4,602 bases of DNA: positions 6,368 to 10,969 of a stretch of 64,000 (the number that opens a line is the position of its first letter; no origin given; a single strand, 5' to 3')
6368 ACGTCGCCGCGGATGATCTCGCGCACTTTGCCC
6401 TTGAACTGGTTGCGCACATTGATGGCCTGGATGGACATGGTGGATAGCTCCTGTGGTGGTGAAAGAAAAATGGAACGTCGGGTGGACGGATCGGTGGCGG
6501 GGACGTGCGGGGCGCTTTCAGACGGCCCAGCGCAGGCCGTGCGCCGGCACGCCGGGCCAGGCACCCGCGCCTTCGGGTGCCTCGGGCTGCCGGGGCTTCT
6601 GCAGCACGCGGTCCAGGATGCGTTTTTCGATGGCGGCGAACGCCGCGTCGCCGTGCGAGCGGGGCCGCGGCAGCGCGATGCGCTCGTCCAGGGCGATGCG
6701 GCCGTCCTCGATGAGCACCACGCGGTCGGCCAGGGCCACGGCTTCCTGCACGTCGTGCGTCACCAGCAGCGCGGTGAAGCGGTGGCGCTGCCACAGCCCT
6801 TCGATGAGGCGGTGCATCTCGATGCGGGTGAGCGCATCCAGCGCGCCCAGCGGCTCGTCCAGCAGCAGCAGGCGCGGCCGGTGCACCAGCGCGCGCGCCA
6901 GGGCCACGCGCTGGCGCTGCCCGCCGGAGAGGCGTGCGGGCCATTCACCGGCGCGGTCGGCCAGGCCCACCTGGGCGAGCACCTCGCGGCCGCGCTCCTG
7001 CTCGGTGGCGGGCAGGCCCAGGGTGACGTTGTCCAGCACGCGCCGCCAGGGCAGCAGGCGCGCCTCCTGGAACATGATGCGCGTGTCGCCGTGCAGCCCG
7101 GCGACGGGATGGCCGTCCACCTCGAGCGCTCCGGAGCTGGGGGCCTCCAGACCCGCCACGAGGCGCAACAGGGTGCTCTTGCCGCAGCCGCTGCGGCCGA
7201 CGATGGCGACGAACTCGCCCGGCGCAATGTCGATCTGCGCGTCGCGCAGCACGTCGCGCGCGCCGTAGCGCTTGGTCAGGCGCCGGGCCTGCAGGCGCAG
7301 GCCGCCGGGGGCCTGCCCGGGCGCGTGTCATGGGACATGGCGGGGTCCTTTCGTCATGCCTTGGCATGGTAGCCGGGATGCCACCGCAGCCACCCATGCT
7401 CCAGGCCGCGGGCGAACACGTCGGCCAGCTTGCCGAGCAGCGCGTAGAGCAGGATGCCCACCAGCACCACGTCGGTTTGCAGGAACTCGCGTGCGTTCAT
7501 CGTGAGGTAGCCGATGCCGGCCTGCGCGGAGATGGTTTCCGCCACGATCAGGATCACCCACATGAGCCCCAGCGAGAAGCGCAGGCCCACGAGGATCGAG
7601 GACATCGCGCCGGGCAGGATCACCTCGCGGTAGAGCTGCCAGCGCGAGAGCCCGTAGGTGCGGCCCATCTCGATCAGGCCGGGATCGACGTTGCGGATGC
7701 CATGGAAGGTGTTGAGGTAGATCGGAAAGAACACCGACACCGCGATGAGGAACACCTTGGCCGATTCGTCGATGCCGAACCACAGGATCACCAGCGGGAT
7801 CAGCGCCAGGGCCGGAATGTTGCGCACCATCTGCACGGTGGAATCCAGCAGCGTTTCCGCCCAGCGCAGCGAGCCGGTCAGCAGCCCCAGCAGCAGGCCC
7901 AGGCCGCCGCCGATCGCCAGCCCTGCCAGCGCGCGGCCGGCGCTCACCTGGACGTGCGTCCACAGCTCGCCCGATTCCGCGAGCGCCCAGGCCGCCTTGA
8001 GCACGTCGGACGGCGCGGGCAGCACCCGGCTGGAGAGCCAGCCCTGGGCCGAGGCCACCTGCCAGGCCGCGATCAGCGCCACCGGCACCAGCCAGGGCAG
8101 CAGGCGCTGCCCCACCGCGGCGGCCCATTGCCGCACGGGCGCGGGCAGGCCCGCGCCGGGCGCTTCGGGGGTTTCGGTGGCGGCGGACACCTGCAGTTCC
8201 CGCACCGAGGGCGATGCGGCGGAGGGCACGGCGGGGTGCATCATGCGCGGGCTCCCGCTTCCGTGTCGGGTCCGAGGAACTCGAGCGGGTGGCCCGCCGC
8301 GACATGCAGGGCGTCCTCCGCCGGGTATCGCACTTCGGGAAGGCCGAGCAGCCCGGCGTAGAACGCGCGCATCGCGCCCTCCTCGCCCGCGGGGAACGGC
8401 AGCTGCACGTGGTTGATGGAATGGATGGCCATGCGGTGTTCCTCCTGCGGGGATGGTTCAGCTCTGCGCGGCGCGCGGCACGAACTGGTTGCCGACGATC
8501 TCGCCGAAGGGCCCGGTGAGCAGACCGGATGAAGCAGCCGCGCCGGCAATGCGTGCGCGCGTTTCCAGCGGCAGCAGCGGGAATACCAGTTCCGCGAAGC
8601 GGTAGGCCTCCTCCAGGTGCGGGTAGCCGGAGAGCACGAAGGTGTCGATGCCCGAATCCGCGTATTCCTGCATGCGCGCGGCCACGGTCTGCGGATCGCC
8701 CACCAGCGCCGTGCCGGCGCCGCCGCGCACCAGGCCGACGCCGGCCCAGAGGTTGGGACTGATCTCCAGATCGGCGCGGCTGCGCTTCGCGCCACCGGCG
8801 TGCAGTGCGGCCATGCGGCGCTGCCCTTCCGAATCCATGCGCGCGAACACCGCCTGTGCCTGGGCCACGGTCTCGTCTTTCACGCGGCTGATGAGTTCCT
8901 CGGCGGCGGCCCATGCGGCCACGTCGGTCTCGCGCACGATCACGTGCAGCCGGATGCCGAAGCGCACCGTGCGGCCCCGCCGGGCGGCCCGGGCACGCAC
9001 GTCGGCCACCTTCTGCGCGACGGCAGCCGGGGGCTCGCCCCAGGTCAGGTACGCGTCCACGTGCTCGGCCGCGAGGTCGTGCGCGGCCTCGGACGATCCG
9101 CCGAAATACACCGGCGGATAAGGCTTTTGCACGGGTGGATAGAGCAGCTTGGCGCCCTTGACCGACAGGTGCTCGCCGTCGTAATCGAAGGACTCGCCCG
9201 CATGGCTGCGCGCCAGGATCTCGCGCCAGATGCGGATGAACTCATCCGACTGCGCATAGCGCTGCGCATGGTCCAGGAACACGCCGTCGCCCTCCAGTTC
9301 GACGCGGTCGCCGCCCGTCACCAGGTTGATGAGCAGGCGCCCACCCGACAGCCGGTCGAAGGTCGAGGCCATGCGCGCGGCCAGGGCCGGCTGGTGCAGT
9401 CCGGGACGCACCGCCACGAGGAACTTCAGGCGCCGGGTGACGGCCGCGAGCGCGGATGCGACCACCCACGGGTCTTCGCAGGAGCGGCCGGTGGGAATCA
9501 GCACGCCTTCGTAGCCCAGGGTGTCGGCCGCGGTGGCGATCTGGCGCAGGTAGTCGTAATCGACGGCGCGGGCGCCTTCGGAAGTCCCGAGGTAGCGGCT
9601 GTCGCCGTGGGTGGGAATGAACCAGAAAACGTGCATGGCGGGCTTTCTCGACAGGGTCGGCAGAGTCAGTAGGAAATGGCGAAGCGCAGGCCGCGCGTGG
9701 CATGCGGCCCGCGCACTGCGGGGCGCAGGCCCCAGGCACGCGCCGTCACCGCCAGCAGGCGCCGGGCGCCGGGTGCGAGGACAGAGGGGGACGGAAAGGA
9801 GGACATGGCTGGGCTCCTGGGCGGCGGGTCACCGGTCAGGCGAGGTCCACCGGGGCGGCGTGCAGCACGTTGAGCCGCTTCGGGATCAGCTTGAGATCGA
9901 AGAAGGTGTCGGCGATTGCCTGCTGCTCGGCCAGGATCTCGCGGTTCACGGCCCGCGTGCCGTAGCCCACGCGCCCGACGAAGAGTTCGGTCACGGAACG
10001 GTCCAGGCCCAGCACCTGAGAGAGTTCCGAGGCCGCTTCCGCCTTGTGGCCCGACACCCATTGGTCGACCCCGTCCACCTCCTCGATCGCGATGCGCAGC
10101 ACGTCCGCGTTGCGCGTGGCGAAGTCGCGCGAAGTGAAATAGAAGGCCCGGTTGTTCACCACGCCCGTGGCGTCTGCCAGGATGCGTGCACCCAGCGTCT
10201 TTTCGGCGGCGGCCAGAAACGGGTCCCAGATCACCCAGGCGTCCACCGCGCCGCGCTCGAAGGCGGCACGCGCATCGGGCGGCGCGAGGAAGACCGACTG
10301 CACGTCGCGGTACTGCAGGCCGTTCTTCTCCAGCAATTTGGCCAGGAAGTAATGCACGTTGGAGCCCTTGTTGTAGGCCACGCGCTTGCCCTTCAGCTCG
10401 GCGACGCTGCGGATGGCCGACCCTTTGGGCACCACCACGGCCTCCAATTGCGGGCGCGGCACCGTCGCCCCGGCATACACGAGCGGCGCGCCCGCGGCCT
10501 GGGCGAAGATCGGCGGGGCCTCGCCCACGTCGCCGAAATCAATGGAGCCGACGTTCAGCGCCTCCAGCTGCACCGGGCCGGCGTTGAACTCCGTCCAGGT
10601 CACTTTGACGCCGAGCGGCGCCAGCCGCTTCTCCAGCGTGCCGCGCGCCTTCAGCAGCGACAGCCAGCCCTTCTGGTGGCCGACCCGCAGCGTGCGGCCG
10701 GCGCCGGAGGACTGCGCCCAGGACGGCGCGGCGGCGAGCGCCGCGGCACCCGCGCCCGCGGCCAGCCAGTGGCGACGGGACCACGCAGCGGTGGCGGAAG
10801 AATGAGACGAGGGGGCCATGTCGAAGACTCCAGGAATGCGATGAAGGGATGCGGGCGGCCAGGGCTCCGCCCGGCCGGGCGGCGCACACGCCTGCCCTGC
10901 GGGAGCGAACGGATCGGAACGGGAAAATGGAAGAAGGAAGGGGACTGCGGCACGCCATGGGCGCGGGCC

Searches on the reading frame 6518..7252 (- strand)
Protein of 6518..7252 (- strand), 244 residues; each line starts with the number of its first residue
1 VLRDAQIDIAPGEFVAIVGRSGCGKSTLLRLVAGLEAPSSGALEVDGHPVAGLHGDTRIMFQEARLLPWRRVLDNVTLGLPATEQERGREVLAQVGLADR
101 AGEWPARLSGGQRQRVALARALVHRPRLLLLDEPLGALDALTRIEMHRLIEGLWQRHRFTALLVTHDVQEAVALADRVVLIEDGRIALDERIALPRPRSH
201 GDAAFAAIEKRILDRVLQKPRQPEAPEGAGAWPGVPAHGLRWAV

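Call 104: search_protein_families(library=pfam, proteins=[window:6518-7252:-], max_evalue=0.00001)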
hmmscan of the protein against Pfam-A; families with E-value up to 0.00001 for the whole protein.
window:6518-7252:- (244 aa): 1 family
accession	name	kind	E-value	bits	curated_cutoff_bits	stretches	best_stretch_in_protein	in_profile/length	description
PF00005.33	ABC_tran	-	1.7e-32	113.3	25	1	2-135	1-136/137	ABC transporter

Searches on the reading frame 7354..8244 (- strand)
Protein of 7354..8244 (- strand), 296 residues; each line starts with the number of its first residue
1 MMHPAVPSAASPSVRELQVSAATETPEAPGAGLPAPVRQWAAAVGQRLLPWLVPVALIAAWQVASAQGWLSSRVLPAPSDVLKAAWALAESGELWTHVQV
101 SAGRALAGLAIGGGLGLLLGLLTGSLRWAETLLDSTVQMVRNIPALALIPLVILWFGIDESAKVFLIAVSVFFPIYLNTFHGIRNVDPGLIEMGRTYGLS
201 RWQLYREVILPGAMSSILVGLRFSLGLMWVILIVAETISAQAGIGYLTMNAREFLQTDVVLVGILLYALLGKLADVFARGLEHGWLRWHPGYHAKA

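Call 104: search_protein_families(library=pfam, proteins=[window:7354-8244:-], max_evalue=0.00001)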
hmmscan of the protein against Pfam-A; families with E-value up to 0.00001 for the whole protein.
window:7354-8244:- (296 aa): 1 family
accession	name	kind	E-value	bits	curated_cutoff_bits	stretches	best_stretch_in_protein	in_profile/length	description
PF00528.27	BPD_transp_1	-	6.9e-30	104.6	26.4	1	116-283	1-180/184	Binding-protein-dependent transport system inner membrane component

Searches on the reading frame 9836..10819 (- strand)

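Call 104: search_protein_families(library=pfam, proteins=[window:9836-10819:-], max_evalue=0.00001)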
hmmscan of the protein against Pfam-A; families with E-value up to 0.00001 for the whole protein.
window:9836-10819:- (327 aa): 4 families
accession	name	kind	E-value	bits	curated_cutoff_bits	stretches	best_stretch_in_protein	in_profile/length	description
PF09084.16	NMT1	-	6.7e-16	59.3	20.5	1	70-242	20-196/216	NMT1/THI5 like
PF13379.11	NMT1_2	-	3.8e-11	43.7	24.7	1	67-270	31-251/252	NMT1-like family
PF04069.17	OpuAC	-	4.5e-10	40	21.2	1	52-257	10-242/257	Substrate binding domain of ABC-type glycine betaine transport system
PF12974.12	Phosphonate-bd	-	3.6e-07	30.3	27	1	63-203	24-168/242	ABC transporter, phosphonate, periplasmic substrate-binding protein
